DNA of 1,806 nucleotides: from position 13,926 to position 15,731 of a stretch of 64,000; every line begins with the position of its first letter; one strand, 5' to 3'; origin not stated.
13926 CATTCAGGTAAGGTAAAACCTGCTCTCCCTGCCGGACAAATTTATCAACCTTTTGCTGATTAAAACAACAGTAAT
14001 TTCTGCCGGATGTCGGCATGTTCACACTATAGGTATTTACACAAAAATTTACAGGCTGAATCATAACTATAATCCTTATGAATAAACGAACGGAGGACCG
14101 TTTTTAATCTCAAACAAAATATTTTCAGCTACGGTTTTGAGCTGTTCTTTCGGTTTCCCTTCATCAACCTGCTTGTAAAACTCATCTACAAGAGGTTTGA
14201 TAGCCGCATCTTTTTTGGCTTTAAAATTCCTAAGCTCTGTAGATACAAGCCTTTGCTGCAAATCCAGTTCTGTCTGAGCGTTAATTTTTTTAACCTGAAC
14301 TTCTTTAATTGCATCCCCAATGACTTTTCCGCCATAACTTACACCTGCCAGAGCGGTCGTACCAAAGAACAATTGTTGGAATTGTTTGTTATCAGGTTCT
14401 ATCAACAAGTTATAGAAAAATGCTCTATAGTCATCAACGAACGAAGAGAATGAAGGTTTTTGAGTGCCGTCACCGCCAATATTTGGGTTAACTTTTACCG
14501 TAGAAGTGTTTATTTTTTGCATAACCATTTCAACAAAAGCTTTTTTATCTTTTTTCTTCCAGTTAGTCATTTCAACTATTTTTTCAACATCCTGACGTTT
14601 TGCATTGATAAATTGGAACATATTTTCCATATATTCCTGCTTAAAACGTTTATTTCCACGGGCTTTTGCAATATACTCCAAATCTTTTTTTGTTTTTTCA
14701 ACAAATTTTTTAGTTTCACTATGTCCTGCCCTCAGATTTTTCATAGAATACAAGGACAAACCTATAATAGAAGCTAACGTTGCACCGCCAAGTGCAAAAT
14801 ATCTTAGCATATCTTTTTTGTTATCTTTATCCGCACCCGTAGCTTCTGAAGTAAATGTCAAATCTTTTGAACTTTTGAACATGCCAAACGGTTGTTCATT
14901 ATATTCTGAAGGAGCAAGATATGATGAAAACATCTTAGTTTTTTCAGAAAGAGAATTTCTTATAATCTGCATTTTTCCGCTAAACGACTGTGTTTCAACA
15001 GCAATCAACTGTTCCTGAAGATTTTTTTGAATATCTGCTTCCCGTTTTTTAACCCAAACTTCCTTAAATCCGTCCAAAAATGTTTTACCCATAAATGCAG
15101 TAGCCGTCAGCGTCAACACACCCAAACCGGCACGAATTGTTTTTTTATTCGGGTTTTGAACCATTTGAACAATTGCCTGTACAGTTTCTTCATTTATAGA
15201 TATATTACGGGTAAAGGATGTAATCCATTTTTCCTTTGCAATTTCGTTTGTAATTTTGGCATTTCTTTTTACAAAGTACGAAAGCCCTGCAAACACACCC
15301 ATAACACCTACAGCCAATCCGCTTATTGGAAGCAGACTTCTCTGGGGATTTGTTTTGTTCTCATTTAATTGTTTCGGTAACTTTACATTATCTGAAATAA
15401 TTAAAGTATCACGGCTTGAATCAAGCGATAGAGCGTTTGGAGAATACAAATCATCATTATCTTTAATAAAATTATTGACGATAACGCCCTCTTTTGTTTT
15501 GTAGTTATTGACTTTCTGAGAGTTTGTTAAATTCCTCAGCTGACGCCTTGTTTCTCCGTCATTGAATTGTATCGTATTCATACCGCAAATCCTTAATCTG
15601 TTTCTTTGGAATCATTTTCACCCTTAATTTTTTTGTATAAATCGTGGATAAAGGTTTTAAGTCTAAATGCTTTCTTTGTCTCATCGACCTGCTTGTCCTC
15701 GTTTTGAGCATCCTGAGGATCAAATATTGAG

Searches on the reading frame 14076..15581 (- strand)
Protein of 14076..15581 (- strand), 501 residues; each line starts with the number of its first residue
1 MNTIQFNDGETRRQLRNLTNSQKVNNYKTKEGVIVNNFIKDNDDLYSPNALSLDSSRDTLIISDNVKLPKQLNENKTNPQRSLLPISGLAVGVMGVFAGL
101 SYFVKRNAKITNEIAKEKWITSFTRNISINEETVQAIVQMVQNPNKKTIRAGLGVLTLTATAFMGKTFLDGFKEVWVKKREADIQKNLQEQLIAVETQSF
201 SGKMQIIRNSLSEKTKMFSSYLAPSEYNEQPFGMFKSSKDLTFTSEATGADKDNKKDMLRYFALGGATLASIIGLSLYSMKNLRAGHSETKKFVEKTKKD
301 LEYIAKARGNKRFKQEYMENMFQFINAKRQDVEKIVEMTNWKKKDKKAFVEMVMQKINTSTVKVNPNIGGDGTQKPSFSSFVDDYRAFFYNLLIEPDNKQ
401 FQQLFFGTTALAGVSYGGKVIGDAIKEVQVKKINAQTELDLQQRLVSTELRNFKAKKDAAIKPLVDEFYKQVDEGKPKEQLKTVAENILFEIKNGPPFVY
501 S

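Call 6: search_protein_families(library=pfam, proteins=[window:14076-15581:-], max_evalue=0.1)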
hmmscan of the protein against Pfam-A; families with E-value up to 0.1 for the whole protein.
window:14076-15581:- (501 aa): 0 families

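Call 16: search_protein_families(library=ncbifam, proteins=[window:14076-15581:-], max_evalue=1)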
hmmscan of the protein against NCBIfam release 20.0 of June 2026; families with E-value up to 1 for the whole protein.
window:14076-15581:- (501 aa): 2 families
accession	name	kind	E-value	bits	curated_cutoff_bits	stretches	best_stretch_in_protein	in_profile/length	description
NF038294.1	lipo_LIC11966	exception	0.04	13.8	200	1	294-363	71-140/158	LIC11966 family lipoprotein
NF045792.1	OxalOxredbeta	equivalog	0.071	12.1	590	1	276-338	247-309/311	oxalate oxidoreductase subunit beta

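Call 19: find_homologous_proteins(query=window:14076-15581:-)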
Query window:14076-15581:- (501 aa): 1561 proteins with E <= 0.001 among 8000 candidates; the best 120 are listed.
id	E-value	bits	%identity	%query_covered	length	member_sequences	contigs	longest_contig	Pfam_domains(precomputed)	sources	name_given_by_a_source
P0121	0.0e+0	1080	99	100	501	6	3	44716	-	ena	-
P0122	2.3e-293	991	91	100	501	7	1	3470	-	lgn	-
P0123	2.7e-261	885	82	100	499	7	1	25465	-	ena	-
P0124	4.6e-253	858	80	100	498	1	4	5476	-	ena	-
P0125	6.8e-253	857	79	100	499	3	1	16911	-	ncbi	-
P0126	3.4e-248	842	77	100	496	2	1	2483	-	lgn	-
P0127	3.7e-248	842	77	100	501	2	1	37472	-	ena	-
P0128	4.3e-248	842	78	100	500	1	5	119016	-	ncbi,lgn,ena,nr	ncbi:hypothetical protein IKP85_02950 [bacterium]|nr:hypothetical protein [bacterium]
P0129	1.4e-246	836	79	100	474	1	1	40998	-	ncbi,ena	-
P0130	5.4e-246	835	77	100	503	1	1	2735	-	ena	-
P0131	9.2e-246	834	76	100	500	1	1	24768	-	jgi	-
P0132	2.1e-245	833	76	100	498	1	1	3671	-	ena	-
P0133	3.9e-245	832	76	100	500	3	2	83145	-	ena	-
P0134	9.0e-245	831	76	100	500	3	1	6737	-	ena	-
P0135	5.0e-242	822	76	100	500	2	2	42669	-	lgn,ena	-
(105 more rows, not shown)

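Call 31: predict_structure(alignment_id=A2)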
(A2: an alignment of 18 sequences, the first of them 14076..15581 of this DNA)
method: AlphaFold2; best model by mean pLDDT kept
length: 501 residues; sequences in the alignment: 18
mean_pLDDT: 56.1   pTM: 0.31
mean pLDDT of the five models: 56.1, 53.1, 51.4, 48.6, 46.1
residues with pLDDT >= 90: 0; 70-90: 162; 50-70: 139; < 50: 200
segments of 3 or more residues with pLDDT < 50: 1-10, 25-78, 105-148, 224-255, 360-398, 400-402, 499-501
pLDDT, mean of each block of 10 residues (from residue 1): 36 53 46 30 41 37 37 42 54 51 44 34 29 45 47 53 57 68 71 73 76 77 44 33 33 49 60 58 55 68 75 75 70 81 83 67 29 28 41 46 50 56 71 78 77 78 82 81 79 59 35
secondary structure, 60 per line:
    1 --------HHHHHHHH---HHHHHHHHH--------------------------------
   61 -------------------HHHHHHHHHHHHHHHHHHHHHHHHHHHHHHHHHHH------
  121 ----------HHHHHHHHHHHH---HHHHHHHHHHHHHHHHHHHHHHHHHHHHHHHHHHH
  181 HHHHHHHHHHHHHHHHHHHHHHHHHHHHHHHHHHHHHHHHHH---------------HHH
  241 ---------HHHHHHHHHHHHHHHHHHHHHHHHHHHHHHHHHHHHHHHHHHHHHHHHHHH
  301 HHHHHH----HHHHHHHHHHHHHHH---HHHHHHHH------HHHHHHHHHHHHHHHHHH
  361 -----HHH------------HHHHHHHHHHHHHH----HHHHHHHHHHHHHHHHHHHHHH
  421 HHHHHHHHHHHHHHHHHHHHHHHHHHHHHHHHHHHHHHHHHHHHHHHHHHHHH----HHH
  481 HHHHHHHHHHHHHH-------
elements in order: H9-16 H20-28 H80-114 H131-142 H146-222 H250-306 H311-325 H329-336 H343-360 H381-394 H399-473 H478-494

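Call 38: fold_search(model_id=the predicted structure, library=pdb)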
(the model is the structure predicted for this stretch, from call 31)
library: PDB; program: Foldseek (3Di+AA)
matches with E <= 10: 368; with E <= 0.001: 0
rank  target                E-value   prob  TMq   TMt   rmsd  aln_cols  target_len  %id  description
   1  7n6g_3V               1.6e-01  0.25  0.14  0.16  51.9       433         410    9  C1 of central pair (released 2022-05-18)
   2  7sqc_1K               1.6e-01  0.51  0.18  0.24  33.6       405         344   10  Ciliary C1 central pair apparatus isolated from Chlamydomonas reinhardtii (released 2022-04-13)
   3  7n6g_3O               1.7e-01  0.35  0.17  0.22  40.5       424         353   10  C1 of central pair (released 2022-05-18)
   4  7rro_B8               2.7e-01  0.15  0.13  0.16  65.8       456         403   10  Structure of the 48-nm repeat doublet microtubule from bovine tracheal cilia (released 2021-10-27)
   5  9fqr_Ct               3.1e-01  0.28  0.16  0.22  46.2       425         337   12  96-nm repeat of axonemal doublet microtubules from bovine sperm (released 2025-03-26)
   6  6th1                  3.1e-01  0.21  0.14  0.19  33.5       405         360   11  IE1 from rat cytomegalovirus (released 2020-11-25)
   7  8to0_l                3.1e-01  0.16  0.13  0.16  44.0       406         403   11  48-nm repeating structure of doublets from mouse sperm flagella (released 2023-11-01)
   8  5fzt_A                3.4e-01  0.14  0.09  0.14  32.9       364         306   11  The crystal structure of R7R8 in complex with a DLC1 fragment. (released 2016-04-27)
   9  9cpc_3H               3.9e-01  0.23  0.13  0.21  31.7       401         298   11  Atomic model of porcine brain ventricles cilia doublet microtubule (48-nm periodicity) (released 2024-10-23)
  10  5owv_C                3.9e-01  0.15  0.14  0.12  47.7       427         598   11  An oligomerised bacterial dynamin pair provides a mechanism for the long-range sensing and tethering of membranes (released 2018-09-05)
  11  8to0_j                3.9e-01  0.08  0.09  0.11  45.6       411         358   12  48-nm repeating structure of doublets from mouse sperm flagella (released 2023-11-01)
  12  9cpb_5W               4.3e-01  0.11  0.12  0.14  52.5       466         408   10  Atomic model of bovine Fallopian tube cilia doublet microtubule (48-nm periodicity) (released 2024-10-30)
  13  7n6g_3W               5.0e-01  0.14  0.13  0.16  55.0       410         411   10  C1 of central pair (released 2022-05-18)
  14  7n6g_3N               5.7e-01  0.16  0.17  0.20  47.8       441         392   12  C1 of central pair (released 2022-05-18)
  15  2wcd_A                6.0e-01  0.14  0.13  0.17  29.7       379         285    9  Crystal structure of the assembled cytolysin A pore (released 2009-05-05)
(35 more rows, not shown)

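Call 61: search_protein_representatives(alignment_id=A2)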
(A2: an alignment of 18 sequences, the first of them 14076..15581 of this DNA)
Query: 18 sequences, 499 profile positions. Proteins with E-value up to 0.001 (for the whole library): 230; up to 1e-10: 166; up to 1e-30: 96. The best 150 are listed.
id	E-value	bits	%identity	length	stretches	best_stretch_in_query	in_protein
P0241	4.7e-212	721.6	-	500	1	4-499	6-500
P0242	1.1e-169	581.8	-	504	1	7-499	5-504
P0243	3.5e-158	543.9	-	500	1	6-499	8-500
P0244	1.2e-149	515.8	-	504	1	3-499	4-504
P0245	6.8e-134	463.7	-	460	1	54-499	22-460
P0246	2.9e-131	455.1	-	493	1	2-499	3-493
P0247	3.8e-124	431.6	-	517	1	2-499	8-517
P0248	2.6e-117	409.0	-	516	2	29-368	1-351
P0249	1.5e-109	383.4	-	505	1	3-499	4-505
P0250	5.2e-108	378.4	-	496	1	4-499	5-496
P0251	7.6e-107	374.5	-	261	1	244-499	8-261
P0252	6.1e-106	371.5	-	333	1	2-303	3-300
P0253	3.6e-105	369.0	-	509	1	14-499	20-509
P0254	4.7e-103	362.0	-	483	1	13-499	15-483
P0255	4.3e-101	355.6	-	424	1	1-256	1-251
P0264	1.2e-89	317.8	-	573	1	3-499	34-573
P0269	8.7e-86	305.1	-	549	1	6-499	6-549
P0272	9.0e-85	301.7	-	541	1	4-499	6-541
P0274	7.6e-80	285.5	-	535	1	20-499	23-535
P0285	1.4e-70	254.9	-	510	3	114-306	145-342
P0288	1.4e-69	251.6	-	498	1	25-499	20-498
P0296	2.6e-64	234.2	-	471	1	35-498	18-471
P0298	6.3e-62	226.3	-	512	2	106-499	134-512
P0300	1.0e-60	222.3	-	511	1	20-498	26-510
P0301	2.1e-60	221.3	-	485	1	20-499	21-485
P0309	7.4e-52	193.1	-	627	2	105-499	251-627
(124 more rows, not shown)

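Call 63: search_protein_families(library=pfam, proteins=[P0264, P0269, P0272, P0274, P0296, P0300, P0301, P0309, P0298, P0285], max_evalue=0.01)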
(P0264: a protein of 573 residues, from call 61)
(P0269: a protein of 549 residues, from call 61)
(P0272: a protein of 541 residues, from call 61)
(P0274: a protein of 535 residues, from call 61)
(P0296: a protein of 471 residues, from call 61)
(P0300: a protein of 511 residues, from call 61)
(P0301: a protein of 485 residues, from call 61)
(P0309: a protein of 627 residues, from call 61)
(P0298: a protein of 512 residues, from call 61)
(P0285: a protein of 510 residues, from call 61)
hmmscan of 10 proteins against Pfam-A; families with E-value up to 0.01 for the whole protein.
P0264 (573 aa): 0 families

P0269 (549 aa): 0 families

P0272 (541 aa): 1 family
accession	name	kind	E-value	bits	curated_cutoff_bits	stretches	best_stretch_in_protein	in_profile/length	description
PF16494.10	Na_Ca_ex_C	-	0.0066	17.4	25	1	460-527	33-98/137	C-terminal extension of sodium/calcium exchanger domain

P0274 (535 aa): 0 families

P0296 (471 aa): 0 families

P0300 (511 aa): 0 families

P0301 (485 aa): 0 families

P0309 (627 aa): 0 families

P0298 (512 aa): 0 families

P0285 (510 aa): 0 families

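Call 64: find_related_loci(query=A5, collection=metagenome_contigs, flank=3500)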
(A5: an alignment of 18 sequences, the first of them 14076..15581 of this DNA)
Query A5 (501 aa) in metagenome_contigs; peptide patterns used: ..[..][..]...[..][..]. (x = any residue, [..] = any of these).
238 stretches matched a pattern; 221 encode a relative of the query (tblastn E <= 1e-3); the best 80 are kept; 80 distinct loci.
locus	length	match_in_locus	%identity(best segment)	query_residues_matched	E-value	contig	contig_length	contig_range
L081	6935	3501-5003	99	1-501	0e+0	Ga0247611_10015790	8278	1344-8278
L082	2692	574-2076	90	1-501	0e+0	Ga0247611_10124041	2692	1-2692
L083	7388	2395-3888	77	4-501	0e+0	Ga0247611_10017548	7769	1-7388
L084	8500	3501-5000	76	1-501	0e+0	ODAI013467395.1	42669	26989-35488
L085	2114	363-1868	75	1-501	0e+0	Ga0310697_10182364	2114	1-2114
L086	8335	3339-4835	70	1-501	0e+0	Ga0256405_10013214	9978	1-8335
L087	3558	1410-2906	71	1-501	0e+0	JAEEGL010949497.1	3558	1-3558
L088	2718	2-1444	75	22-501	0e+0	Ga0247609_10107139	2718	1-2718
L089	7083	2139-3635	69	1-501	0e+0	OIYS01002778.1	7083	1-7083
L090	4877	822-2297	57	1-501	2e-180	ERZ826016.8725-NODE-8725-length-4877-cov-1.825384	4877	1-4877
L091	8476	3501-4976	57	1-501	8e-176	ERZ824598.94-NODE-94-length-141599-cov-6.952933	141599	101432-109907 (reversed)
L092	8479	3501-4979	56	1-501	6e-175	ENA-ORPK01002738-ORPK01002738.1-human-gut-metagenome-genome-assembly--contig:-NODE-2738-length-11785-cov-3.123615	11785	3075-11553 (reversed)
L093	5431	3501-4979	56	1-501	4e-175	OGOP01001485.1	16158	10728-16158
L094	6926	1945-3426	56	1-501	4e-174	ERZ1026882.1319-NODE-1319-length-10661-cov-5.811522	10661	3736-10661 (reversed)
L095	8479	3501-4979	56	1-501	5e-174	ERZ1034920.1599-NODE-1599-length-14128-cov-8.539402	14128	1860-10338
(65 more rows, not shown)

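Call 70: search_solved_structures(query=A5, max_evalue=10)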
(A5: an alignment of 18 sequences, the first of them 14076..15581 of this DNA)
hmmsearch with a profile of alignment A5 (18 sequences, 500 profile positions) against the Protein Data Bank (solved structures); distinct sequences matched with E-value up to 10: 8.
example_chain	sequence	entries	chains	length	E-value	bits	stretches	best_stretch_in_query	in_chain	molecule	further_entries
4l8i_A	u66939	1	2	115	0.23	13.4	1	296-356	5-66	RSV epitope scaffold FFL_005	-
1jhn_A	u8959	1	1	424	0.36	12.8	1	373-399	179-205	calnexin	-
8rjc_9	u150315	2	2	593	0.47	12.4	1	373-399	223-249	Calnexin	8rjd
6w2q_A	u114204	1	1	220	0.94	11.4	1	268-361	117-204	Junction 34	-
5cwb_A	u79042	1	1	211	1.4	10.8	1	280-361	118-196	Designed helical repeat protein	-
3e6m_A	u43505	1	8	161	2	10.3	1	454-493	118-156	MarR family Transcriptional regulator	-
8qkd_A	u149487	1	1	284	4.1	9.3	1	241-339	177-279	sc-CC-5-24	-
8qah_A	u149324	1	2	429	4.5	9.1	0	253-362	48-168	sc-CC-8-58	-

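Call 82: find_homologous_proteins(query=P0288)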
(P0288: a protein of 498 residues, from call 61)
Query P0288 (498 aa): 135 proteins with E <= 0.001 among 8000 candidates; the best 120 are listed.
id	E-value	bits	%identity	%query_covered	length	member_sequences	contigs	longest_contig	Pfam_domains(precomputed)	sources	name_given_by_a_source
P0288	0.0e+0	1087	100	100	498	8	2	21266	-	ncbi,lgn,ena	-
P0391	1.2e-198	679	65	96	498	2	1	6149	-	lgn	-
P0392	4.8e-153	529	52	100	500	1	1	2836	-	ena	-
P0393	2.7e-143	496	48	100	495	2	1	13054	-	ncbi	-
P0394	1.6e-141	491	49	100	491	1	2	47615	-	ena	-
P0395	1.8e-139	484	47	100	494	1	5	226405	-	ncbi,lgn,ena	-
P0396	1.2e-122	428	44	100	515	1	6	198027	-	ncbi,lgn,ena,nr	ncbi:hypothetical protein IJ425_02070 [bacterium]|nr:hypothetical protein [bacterium]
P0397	1.4e-122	428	45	99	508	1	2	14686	-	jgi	-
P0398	6.3e-122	426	45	100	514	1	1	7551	-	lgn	-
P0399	6.1e-121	423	45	100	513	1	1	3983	-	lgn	-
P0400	1.6e-118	415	46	99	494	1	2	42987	-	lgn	-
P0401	1.8e-118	415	45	96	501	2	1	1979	-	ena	-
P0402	2.2e-118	414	45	99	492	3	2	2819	-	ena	-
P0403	2.7e-118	414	45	96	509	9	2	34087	-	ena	-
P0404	1.4e-117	412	44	97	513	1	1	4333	-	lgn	-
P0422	7.5e-109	383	42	99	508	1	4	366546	-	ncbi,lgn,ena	-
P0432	2.2e-98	348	39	100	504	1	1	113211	-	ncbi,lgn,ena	-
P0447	1.6e-89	319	38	95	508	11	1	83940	-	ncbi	ncbi:MAG: hypothetical protein ACI37R_07520 [Candidatus Avigastranaerophilus sp.]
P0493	2.4e-84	302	38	96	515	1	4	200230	-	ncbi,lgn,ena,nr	ncbi:hypothetical protein IJ182_08390 [bacterium]|nr:hypothetical protein [bacterium]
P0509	3.6e-77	278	36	95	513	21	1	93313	-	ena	-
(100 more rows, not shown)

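Call 83: find_encoding_contigs(protein=P0288, flank=5000, max_places=2)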
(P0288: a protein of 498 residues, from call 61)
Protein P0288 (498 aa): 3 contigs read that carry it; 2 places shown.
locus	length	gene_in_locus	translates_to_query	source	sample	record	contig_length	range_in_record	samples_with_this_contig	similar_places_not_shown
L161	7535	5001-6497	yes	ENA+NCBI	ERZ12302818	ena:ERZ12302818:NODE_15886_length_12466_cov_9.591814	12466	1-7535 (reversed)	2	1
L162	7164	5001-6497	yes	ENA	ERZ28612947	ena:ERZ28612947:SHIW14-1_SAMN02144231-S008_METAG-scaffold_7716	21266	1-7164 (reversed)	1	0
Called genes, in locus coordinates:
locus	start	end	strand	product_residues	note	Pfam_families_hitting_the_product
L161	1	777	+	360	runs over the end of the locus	PF09976:TPR_21 (faint), PF07719:TPR_2 (faint), PF09295:ChAPs (faint), PF25062:ARM_TT21_N (weak), PF23914:TPR_CcmH_CycH (weak), PF13414:TPR_11, PF21033:RMD1-3 (weak), PF14559:TPR_19 (weak), +11 more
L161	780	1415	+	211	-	PF13103:TonB_2, PF03544:TonB_C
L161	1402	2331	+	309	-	PF13593:SBF_like, PF01758:SBF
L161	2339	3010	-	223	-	PF02525:Flavodoxin_2, PF03358:FMN_red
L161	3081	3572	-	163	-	-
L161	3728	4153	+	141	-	-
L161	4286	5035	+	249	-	-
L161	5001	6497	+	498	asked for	-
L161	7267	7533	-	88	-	?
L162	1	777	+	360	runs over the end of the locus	PF09976:TPR_21 (faint), PF07719:TPR_2 (faint), PF09295:ChAPs (faint), PF25062:ARM_TT21_N (weak), PF23914:TPR_CcmH_CycH (weak), PF13414:TPR_11, PF21033:RMD1-3 (weak), PF14559:TPR_19 (weak), +11 more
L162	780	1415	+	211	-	PF13103:TonB_2, PF03544:TonB_C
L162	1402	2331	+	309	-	PF13593:SBF_like, PF01758:SBF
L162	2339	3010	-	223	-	PF02525:Flavodoxin_2, PF03358:FMN_red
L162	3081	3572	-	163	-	-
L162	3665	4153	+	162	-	-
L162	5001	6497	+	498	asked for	-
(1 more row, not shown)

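Call 84: find_encoding_contigs(protein=P0422, flank=5000, max_places=2)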
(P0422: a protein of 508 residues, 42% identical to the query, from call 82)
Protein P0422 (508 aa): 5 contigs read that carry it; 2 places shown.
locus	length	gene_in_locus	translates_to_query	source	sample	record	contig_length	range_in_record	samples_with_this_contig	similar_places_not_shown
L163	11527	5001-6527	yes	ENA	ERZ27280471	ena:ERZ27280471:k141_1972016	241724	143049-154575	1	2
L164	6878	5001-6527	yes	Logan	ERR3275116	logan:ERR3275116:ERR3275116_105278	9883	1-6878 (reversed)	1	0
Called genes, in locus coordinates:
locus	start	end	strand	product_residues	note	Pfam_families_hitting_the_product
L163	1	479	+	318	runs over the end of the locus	PF00512:HisKA (weak), PF02518:HATPase_c, PF13589:HATPase_c_3 (faint)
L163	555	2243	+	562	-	PF00501:AMP-binding, PF23562:AMP-binding_C_3 (weak)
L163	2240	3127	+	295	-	PF13102:Phage_int_SAM_5 (faint), PF02899:Phage_int_SAM_1, PF13495:Phage_int_SAM_4 (weak), PF00589:Phage_integrase, PF22823:MrpR_C_cat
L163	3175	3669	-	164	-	-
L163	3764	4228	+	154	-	-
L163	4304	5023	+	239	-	-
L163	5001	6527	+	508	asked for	-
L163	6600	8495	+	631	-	PF14311:DUF4379, PF01155:HypA (faint), PF14311:DUF4379, PF07453:NUMOD1 (faint), PF14311:DUF4379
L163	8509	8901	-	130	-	-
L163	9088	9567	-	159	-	-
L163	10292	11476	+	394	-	-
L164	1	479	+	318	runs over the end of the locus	PF00512:HisKA (weak), PF02518:HATPase_c, PF13589:HATPase_c_3 (faint)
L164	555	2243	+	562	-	PF00501:AMP-binding, PF23562:AMP-binding_C_3 (weak)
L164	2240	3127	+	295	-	PF13102:Phage_int_SAM_5 (faint), PF02899:Phage_int_SAM_1, PF13495:Phage_int_SAM_4 (weak), PF00589:Phage_integrase, PF22823:MrpR_C_cat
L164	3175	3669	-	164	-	-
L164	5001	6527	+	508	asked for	-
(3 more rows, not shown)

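Call 88: find_encoding_contigs(protein=P0395, flank=3000, max_places=1)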
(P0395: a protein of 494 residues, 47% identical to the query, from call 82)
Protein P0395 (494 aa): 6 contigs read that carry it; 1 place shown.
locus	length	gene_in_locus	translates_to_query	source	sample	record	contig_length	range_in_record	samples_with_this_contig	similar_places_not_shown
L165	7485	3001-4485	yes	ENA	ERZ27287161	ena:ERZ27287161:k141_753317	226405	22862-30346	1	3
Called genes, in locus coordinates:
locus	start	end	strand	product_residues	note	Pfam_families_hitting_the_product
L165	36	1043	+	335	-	-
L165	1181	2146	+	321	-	-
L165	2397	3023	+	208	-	-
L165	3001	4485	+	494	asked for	-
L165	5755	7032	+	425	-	PF00004:AAA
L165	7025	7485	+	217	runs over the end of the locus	-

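Call 89: find_encoding_contigs(protein=P0396, flank=3000, max_places=1)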
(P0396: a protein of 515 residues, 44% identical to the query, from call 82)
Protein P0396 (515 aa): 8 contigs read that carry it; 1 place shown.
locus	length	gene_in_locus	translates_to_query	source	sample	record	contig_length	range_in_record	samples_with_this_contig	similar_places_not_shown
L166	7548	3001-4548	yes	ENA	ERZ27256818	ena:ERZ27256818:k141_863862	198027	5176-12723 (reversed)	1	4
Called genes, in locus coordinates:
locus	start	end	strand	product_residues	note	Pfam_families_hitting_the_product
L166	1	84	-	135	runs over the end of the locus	-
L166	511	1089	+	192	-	PF03193:RsgA_GTPase (faint), PF02421:FeoB_N, PF01926:MMR_HSR1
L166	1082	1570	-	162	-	-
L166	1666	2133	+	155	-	-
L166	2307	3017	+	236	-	-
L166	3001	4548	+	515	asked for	-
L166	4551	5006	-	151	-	PF04074:DUF386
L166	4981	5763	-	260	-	PF00535:Glycos_transf_2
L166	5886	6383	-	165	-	PF04472:SepF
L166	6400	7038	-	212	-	PF01168:Ala_racemase_N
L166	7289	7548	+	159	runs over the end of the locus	PF00383:dCMP_cyt_deam_1, PF14437:MafB19-deam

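Call 90: find_encoding_contigs(protein=P0432, flank=3000, max_places=1)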
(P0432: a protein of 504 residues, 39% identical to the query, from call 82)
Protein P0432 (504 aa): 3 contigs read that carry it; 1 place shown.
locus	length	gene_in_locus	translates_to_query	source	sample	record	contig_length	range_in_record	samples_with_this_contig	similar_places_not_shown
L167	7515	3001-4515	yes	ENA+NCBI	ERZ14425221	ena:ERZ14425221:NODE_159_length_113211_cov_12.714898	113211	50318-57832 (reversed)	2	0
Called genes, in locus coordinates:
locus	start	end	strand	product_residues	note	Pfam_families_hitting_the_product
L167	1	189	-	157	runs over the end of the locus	-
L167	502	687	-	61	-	-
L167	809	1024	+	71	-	-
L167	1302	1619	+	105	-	PF13560:HTH_31, PF12844:HTH_19, PF01381:HTH_3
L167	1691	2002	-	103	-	PF01541:GIY-YIG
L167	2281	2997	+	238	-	-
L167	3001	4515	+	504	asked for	-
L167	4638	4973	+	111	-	-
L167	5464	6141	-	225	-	PF01746:tRNA_m1G_MT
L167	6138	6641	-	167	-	PF01782:RimM, PF05239:PRC, PF24986:PRC_RimM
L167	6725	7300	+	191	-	-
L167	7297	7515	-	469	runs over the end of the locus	PF00990:GGDEF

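Call 91: find_encoding_contigs(protein=P0447, flank=3000, max_places=1)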
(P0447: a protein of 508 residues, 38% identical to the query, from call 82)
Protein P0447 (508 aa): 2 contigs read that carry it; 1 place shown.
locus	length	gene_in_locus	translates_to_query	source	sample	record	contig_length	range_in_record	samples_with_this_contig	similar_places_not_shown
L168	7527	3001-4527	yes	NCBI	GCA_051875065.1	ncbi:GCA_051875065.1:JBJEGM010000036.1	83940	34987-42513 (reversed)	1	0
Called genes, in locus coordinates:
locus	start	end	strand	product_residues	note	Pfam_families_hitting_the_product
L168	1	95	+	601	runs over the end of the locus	-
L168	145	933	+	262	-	-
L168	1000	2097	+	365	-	PF01926:MMR_HSR1, PF02421:FeoB_N, PF06071:YchF-GTPase_C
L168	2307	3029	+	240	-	-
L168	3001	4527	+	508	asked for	-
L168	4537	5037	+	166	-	-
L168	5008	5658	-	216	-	PF13424:TPR_12 (faint), PF13428:TPR_14 (faint)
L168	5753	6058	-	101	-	-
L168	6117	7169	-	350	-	PF04551:GcpE, PF26540:GcpE_C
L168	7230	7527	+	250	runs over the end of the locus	PF00149:Metallophos, PF12850:Metallophos_2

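Call 92: find_encoding_contigs(protein=P0493, flank=3000, max_places=1)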
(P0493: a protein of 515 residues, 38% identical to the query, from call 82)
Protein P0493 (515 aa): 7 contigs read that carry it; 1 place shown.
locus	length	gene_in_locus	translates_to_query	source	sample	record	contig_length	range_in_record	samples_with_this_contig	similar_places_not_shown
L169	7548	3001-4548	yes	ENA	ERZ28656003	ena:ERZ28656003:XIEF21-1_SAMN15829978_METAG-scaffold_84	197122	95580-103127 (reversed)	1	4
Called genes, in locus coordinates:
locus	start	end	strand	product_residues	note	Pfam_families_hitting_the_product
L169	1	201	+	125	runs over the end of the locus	-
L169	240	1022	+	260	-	-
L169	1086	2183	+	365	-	PF01926:MMR_HSR1, PF02421:FeoB_N, PF06071:YchF-GTPase_C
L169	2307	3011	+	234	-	PF26039:Dcst2 (faint)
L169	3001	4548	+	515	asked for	-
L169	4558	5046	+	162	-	-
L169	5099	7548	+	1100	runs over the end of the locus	PF00535:Glycos_transf_2, PF10111:Glyco_tranf_2_2, PF00037:Fer4 (weak), PF12838:Fer4_7, PF13187:Fer4_9, PF13237:Fer4_10 (weak), PF04432:FrhB_FdhB_C, PF04230:PS_pyruv_trans, +4 more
